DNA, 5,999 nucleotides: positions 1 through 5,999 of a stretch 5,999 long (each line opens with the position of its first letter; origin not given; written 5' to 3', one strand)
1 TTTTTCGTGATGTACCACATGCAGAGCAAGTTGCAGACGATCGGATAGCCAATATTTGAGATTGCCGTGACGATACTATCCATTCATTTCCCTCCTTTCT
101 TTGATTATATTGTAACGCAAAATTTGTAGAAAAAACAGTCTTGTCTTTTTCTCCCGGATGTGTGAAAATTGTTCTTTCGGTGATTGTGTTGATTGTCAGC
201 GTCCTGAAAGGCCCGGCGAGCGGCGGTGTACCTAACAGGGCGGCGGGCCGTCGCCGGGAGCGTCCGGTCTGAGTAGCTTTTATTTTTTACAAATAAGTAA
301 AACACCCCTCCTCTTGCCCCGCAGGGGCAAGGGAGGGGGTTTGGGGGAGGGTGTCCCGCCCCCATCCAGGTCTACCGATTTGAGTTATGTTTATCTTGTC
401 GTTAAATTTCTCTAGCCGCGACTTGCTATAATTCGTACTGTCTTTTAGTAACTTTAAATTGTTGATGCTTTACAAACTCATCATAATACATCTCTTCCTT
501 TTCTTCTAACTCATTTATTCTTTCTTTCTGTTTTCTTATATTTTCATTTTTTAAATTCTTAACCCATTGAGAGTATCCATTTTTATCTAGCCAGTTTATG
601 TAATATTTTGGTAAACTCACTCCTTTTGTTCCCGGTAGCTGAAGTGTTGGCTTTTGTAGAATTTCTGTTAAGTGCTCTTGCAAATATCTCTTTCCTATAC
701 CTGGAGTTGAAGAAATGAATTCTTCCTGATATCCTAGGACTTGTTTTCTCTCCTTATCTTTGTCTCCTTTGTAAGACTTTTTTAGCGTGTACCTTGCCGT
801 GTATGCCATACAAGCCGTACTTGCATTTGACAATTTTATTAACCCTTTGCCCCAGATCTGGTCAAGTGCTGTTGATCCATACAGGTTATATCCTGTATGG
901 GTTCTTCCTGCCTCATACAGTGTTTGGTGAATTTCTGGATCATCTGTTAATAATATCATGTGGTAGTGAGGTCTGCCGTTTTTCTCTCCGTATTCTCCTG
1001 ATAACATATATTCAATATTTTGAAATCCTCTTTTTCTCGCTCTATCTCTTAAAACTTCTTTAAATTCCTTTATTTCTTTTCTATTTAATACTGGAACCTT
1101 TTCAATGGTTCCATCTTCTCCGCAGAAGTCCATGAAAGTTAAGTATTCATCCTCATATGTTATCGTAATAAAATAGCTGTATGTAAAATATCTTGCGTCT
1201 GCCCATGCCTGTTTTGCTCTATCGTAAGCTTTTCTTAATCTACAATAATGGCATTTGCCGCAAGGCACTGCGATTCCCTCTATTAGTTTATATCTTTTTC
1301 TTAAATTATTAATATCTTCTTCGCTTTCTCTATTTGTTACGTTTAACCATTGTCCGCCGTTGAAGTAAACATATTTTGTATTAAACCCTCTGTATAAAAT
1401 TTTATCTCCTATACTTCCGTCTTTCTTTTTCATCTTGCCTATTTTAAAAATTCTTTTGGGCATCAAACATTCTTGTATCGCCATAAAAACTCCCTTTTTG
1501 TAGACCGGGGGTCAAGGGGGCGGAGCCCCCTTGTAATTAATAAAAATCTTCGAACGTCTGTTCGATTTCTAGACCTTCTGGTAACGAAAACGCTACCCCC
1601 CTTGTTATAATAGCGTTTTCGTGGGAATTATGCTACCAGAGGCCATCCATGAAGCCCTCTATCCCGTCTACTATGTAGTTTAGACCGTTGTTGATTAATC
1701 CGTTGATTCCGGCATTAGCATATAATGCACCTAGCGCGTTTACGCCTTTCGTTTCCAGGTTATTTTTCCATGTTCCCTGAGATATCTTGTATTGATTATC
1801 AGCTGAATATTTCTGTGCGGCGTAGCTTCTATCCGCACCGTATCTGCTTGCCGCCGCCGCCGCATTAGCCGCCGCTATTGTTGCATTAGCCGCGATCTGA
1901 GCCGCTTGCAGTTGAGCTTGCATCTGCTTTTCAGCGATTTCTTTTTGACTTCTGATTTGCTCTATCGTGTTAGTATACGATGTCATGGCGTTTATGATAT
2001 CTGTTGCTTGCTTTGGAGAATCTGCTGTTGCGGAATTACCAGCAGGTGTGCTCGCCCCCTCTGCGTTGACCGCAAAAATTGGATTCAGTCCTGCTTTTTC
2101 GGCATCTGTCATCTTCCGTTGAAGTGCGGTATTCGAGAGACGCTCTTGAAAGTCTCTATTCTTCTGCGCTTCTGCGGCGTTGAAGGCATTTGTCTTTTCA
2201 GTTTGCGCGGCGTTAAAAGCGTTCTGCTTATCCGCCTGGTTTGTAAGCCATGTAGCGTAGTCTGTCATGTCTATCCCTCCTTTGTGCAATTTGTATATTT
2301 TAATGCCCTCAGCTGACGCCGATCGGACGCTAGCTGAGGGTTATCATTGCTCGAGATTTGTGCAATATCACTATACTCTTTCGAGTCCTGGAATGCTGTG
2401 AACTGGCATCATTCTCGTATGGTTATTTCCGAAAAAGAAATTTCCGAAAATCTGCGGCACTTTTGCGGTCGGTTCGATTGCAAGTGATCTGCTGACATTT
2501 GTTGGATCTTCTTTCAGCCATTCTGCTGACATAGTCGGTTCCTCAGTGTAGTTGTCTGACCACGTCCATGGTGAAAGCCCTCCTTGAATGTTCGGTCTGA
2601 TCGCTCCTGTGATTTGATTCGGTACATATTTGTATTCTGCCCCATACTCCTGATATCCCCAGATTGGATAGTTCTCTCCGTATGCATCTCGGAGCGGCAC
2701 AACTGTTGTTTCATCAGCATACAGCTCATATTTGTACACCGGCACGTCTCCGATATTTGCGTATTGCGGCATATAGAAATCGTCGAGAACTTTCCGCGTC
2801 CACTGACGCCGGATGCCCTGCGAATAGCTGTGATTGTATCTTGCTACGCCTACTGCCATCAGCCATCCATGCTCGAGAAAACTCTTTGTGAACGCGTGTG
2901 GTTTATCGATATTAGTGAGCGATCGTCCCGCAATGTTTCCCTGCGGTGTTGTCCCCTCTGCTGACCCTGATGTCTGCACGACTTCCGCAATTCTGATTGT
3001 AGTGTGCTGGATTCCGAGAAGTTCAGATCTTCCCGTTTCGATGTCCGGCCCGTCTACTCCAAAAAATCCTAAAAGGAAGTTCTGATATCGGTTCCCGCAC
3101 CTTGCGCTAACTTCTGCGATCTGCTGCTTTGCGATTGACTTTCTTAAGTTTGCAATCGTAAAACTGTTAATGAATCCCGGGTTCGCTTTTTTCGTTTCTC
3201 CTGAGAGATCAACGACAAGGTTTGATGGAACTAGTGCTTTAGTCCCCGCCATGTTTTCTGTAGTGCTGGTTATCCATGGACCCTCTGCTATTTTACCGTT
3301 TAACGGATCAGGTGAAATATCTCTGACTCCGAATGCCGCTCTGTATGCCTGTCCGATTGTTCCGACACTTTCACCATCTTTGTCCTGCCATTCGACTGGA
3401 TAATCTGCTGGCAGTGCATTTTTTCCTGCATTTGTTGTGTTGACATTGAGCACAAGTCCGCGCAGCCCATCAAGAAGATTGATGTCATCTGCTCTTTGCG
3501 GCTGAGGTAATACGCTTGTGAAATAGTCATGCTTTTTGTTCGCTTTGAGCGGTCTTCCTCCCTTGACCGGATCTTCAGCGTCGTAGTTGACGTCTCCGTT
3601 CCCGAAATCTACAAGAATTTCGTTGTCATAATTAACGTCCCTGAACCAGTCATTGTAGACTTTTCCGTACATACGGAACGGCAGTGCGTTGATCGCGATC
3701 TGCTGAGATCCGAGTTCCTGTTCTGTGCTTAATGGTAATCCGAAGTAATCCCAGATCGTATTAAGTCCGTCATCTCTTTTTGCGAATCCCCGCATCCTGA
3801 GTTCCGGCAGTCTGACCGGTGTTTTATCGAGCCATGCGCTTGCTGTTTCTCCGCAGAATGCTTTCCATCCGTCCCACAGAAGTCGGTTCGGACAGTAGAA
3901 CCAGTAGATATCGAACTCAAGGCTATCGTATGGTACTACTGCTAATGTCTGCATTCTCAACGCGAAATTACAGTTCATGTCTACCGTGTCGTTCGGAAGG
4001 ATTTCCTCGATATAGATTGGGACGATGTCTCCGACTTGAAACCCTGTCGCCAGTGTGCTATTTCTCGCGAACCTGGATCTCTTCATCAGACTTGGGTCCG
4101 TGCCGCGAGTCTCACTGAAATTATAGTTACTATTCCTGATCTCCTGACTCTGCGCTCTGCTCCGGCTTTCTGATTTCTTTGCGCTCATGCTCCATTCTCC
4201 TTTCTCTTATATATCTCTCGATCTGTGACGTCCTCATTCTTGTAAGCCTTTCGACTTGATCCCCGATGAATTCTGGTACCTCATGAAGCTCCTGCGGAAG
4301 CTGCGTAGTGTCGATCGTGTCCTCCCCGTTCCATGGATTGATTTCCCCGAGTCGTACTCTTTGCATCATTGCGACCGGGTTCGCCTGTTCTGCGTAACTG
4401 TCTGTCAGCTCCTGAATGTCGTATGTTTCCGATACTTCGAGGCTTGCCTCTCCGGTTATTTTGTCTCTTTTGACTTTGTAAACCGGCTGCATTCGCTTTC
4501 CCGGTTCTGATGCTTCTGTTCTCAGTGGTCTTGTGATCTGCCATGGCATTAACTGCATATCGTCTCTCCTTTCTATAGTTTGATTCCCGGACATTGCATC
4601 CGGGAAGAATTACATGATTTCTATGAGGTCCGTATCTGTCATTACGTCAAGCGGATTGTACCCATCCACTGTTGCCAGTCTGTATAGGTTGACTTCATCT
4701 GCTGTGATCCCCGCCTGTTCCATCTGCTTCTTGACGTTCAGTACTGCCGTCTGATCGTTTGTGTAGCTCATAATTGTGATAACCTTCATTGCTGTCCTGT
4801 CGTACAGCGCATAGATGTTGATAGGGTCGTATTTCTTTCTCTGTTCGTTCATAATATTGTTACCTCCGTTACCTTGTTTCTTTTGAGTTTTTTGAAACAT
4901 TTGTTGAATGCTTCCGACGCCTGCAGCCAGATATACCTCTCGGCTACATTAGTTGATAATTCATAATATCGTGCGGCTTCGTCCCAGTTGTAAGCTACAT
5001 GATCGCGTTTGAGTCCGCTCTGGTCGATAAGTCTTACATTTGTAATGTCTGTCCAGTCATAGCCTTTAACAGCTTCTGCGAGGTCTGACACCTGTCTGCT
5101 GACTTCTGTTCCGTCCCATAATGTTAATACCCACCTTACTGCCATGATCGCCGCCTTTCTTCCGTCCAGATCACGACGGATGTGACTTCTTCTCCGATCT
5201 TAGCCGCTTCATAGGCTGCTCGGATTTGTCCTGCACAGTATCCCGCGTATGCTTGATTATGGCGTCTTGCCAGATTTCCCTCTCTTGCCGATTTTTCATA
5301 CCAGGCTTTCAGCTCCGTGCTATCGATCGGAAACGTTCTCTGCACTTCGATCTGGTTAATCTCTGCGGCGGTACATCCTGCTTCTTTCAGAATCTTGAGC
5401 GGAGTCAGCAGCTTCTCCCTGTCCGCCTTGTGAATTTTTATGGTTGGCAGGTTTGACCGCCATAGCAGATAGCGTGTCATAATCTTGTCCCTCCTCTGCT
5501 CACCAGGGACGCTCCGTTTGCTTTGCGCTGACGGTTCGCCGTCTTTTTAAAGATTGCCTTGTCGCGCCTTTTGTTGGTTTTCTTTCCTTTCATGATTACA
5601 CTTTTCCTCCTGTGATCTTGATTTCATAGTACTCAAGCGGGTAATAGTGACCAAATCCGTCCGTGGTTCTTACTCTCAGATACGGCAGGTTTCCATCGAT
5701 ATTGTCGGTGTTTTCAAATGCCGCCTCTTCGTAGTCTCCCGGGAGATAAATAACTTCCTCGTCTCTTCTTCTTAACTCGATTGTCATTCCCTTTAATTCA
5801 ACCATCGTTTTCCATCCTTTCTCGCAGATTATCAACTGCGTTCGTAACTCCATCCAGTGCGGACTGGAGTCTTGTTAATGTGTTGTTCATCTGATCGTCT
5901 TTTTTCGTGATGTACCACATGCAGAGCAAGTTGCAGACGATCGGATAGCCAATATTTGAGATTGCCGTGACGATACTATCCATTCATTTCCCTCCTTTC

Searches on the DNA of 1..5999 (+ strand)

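Call 6: search_dna_similar(query=window:1-5999:+, collection=phages, mode=near)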
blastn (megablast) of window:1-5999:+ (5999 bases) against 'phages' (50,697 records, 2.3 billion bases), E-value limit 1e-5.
No match.

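Call 53: search_rna_families(source=window, threshold=evalue, max_evalue=1)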
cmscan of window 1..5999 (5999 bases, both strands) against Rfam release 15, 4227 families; matches with E-value up to 1: 1.
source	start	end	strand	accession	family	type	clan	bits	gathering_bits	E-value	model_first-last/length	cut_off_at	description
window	280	361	-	RF00517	serC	Cis-reg; leader;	-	22.9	35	0.078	1-52/52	no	serC leader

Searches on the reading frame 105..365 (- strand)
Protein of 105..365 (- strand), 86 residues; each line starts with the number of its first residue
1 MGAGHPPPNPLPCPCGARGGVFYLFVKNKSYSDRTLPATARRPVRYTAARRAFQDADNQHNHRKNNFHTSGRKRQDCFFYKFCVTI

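Call 5: search_protein_families(library=pfam, proteins=[window:105-365:-], max_evalue=0.01)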
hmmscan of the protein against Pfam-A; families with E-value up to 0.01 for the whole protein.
window:105-365:- (86 aa): 0 families

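Call 7: search_protein_families(library=phrogs, proteins=[window:105-365:-], max_evalue=0.01)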
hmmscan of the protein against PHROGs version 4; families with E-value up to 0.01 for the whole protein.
window:105-365:- (86 aa): 0 families
